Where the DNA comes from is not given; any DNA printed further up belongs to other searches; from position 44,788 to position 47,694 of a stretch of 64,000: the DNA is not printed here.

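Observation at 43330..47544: Acyl-ACP-reductase-like domain fused to an omega-aminotransferase, followed by an aldehyde dehydrogenase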

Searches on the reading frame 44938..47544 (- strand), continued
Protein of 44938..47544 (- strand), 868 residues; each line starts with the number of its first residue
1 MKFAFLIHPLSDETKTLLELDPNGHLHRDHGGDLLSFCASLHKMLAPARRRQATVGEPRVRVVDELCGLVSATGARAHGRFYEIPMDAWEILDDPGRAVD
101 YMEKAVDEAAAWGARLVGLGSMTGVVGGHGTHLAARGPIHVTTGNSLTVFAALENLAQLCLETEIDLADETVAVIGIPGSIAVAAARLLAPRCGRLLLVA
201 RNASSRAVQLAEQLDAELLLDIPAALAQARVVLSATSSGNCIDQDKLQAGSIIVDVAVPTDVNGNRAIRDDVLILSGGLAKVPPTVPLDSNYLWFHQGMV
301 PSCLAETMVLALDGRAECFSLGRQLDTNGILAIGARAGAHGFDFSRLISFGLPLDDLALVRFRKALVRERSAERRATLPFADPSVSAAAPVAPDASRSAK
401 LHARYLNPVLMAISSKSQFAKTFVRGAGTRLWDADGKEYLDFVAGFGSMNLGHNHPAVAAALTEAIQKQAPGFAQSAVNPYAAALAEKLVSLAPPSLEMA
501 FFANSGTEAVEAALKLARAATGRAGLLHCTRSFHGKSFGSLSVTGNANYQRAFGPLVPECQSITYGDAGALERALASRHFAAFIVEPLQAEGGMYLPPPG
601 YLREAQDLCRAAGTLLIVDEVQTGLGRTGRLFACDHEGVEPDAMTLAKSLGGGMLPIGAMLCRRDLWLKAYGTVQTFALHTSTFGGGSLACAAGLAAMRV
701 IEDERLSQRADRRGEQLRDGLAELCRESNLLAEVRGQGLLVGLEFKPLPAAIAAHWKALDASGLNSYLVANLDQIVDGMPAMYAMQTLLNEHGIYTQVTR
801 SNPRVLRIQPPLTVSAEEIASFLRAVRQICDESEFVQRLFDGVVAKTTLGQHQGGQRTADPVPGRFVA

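Call 28: find_encoding_contigs(protein=P0010, flank=8000, max_places=3)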
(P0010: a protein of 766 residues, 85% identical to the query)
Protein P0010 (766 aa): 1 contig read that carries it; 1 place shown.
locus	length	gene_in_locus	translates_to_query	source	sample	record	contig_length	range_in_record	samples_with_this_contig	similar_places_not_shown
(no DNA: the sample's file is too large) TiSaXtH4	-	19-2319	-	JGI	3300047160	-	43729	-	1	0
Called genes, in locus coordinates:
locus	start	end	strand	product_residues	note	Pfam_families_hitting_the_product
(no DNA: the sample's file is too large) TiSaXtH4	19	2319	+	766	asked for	PF01488:Shikimate_DH, PF00202:Aminotran_3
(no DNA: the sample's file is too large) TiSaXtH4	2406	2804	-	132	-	PF09350:DJC28_CD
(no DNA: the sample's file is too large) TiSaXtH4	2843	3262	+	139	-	PF02656:DUF202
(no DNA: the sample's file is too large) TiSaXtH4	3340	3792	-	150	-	PF02502:LacAB_rpiB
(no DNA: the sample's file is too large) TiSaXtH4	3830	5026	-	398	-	PF01300:Sua5_yciO_yrdC, PF01451:LMWPc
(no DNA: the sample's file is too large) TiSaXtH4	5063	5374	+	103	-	-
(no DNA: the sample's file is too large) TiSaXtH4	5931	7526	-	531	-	-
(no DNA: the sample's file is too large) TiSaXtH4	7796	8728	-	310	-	PF13641:Glyco_tranf_2_3, PF00535:Glycos_transf_2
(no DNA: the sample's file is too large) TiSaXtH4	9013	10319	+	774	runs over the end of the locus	PF07635:PSCyt1, PF07583:PSCyt2, PF07587:PSD1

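Call 39: search_solved_structures(query=window:44938-47544:-, max_evalue=1e-30, show_alignments=1)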
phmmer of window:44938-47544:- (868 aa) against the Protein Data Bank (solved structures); distinct sequences matched with E-value up to 1e-30: 152 (the best 60 are shown).
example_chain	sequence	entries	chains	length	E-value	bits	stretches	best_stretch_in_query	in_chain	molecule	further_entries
4ppm_A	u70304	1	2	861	1.1e-162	546.4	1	68-833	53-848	Aminotransferase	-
4uox_A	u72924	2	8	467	1.7e-84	287.8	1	425-746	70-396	PUTRESCINE AMINOTRANSFERASE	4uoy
5h7d_A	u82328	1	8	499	1.9e-84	287.6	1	425-746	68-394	Putrescine aminotransferase,Immunoglobulin G-binding protein A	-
5x3f_A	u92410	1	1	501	1.9e-84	287.6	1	425-746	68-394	Putrescine aminotransferase,Immunoglobulin G-binding protein A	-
8cpl_A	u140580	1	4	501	2.2e-84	287.4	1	425-746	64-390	Putrescine aminotransferase,Immunoglobulin G-binding protein A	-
8r2p_A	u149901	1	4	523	2.6e-84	287.1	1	425-746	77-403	Putrescine aminotransferase,Immunoglobulin G-binding protein A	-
1vef_A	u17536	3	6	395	1.1e-74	255.3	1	422-752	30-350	Acetylornithine/acetyl-lysine aminotransferase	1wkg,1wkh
5viu_A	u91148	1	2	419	5.9e-70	239.7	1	424-756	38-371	Acetylornithine aminotransferase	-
3ruy_A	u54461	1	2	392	7.6e-69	236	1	426-749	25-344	Ornithine aminotransferase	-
4nog_A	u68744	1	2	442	3.1e-68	234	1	424-745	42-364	Putative ornithine aminotransferase, mitochondrial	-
4zlv_A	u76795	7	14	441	3.4e-68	233.8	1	424-744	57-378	Ornithine aminotransferase, mitochondrial, putative | Ornithine aminotransferase, mitochondrial | Aminotransferase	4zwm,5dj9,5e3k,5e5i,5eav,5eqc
7nn1_A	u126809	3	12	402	3.9e-65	223.7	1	424-761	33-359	Acetylornithine aminotransferase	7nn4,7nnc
2eh6_A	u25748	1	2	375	5e-62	213.4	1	419-746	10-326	Acetylornithine aminotransferase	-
2ord_A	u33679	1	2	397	2.4e-60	207.9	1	400-747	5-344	Acetylornithine aminotransferase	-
9y3m_B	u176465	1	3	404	6.4e-60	206.5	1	423-746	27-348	Ornithine aminotransferase, renal form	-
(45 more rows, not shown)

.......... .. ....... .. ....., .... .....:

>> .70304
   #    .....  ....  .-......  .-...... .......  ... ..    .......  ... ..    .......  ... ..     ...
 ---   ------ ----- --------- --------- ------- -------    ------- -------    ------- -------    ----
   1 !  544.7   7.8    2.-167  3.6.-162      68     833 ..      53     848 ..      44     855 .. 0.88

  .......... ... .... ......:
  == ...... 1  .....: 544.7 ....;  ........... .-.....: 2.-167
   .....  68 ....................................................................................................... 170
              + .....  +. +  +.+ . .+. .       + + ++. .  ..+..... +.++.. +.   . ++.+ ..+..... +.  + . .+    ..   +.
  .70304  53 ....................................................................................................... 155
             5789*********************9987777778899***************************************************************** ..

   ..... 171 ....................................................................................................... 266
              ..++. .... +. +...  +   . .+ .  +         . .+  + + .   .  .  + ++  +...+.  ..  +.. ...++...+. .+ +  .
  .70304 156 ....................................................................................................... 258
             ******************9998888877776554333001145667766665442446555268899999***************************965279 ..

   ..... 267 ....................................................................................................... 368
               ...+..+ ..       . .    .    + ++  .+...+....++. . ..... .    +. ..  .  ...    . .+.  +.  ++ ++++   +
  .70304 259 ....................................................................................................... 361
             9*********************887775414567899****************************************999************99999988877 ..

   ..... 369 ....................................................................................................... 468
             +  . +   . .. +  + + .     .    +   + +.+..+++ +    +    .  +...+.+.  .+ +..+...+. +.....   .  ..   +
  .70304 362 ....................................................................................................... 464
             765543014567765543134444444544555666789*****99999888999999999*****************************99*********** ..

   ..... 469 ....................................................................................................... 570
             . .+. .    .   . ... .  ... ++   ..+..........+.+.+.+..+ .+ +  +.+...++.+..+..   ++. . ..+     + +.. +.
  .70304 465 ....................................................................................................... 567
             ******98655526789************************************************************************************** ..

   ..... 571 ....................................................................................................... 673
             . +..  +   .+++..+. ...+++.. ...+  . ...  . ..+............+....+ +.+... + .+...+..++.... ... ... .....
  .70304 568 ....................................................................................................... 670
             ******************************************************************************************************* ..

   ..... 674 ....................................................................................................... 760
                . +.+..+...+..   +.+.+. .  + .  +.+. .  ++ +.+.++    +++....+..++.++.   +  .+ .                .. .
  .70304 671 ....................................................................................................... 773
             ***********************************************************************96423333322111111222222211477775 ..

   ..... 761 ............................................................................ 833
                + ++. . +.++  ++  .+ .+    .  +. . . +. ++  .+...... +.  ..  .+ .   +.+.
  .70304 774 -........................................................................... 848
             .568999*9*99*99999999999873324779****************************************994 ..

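Call 54: find_encoding_contigs(protein=P0001, flank=6000, max_places=4)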
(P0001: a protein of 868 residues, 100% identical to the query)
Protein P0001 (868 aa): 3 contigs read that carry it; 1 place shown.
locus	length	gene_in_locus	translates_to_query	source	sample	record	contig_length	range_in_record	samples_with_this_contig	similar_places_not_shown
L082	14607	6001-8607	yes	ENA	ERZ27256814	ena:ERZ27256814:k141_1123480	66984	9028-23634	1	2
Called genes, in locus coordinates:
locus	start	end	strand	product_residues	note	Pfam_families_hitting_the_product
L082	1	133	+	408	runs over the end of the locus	PF00291:PALP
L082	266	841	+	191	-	PF14907:NTP_transf_5 (weak)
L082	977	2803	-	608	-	PF07643:DUF1598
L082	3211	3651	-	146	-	-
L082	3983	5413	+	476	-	PF05150:Legionella_OMP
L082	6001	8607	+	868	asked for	PF01488:Shikimate_DH, PF00202:Aminotran_3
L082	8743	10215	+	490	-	PF00171:Aldedh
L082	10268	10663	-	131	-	PF11950:DUF3467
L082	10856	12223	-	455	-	PF07394:DUF1501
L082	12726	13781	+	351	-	PF04613:LpxD, PF25084:LbH_EIF2B (faint), PF25087:GMPPB_C (weak), PF00132:Hexapep (weak), PF14602:Hexapep_2 (faint), PF00132:Hexapep (weak)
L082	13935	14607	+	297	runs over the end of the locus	PF17930:LpxI_N, PF06230:LpxI_C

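Call 55: find_encoding_contigs(protein=P0006, flank=8000, max_places=2)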
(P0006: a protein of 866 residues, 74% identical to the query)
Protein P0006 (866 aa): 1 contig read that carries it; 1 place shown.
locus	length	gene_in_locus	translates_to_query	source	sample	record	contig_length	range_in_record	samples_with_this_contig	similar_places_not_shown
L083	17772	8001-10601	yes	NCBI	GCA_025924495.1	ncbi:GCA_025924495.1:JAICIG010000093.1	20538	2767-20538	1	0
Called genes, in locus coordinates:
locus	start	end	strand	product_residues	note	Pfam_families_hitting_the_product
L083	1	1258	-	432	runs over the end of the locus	PF07394:DUF1501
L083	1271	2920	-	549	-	PF07583:PSCyt2, PF07587:PSD1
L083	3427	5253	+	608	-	PF00512:HisKA, PF02518:HATPase_c, PF00072:Response_reg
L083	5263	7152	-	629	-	PF13522:GATase_6, PF13537:GATase_7, PF01380:SIS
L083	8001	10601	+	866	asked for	PF01488:Shikimate_DH, PF00202:Aminotran_3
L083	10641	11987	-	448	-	PF02878:PGM_PMM_I, PF02879:PGM_PMM_II, PF02880:PGM_PMM_III, PF00408:PGM_PMM_IV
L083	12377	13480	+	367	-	-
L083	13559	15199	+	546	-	PF23598:LRR_14 (weak)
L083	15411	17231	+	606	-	PF02878:PGM_PMM_I, PF02879:PGM_PMM_II, PF02880:PGM_PMM_III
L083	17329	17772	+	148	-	?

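Call 59: predict_structure(alignment_id=A4)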
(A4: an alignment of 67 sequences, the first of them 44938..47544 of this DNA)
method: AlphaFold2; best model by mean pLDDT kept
length: 868 residues; sequences in the alignment: 67
mean_pLDDT: 82.7   pTM: 0.68
mean pLDDT of the five models: 82.7, 80.7, 79.7, 76.6, 74.7
residues with pLDDT >= 90: 368; 70-90: 340; 50-70: 124; < 50: 36
segments of 3 or more residues with pLDDT < 50: 377-382, 385-390, 537-539, 849-868
pLDDT, mean of each block of 10 residues (from residue 1): 87 67 68 65 73 77 90 94 85 84 92 91 65 79 90 92 89 94 95 96 91 96 94 87 92 83 87 90 88 83 93 81 82 94 88 78 81 56 46 70 76 71 86 90 74 85 88 75 90 91 81 89 91 56 63 73 93 95 92 89 97 95 89 93 84 70 92 70 68 89 92 97 95 95 91 72 66 84 90 89 90 95 95 77 57 39 38
secondary structure, 60 per line:
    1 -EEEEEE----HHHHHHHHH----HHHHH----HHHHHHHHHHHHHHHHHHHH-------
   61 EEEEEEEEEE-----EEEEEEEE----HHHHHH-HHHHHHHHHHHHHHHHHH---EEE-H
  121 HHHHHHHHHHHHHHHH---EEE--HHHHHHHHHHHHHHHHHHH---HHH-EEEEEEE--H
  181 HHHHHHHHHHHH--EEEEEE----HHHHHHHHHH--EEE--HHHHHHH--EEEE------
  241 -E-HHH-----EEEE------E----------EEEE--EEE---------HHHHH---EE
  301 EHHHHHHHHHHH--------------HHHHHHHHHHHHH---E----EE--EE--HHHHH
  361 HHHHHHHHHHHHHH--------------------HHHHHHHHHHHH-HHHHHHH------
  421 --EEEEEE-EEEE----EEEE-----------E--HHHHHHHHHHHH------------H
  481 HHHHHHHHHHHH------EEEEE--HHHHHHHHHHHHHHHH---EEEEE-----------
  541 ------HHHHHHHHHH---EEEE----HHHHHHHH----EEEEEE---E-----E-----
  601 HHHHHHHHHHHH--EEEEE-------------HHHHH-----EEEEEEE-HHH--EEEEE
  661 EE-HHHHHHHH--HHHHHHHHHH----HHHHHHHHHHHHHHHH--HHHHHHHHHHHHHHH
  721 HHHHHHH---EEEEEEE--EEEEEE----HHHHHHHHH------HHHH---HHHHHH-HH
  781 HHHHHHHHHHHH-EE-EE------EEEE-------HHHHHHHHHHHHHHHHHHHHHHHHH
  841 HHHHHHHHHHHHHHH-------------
elements in order (helices of 4 or more, strands of 3 or more residues): E2-7 H12-20 H25-29 H34-53 E61-70 E76-83 H88-93 H95-112 E116-118 H120-136 E140-142 H145-163 E171-177 H180-192 E195-200 H205-214 E217-219 H222-228 E231-234 E252-255 E273-276 E279-281 H291-295 E299-301 H302-312 H327-339 H356-374 H395-406 H408-414 E423-428 E430-433 E438-441 H456-467 H480-492 E499-503 H506-521 E525-529 H547-556 E560-563 H568-575 E580-585 H601-612 E615-619 H633-637 E643-649 E656-662 H664-671 H674-683 H688-703 H706-727 E731-737 E740-745 H750-758 H765-768 H772-777 H779-792 E805-808 H816-855
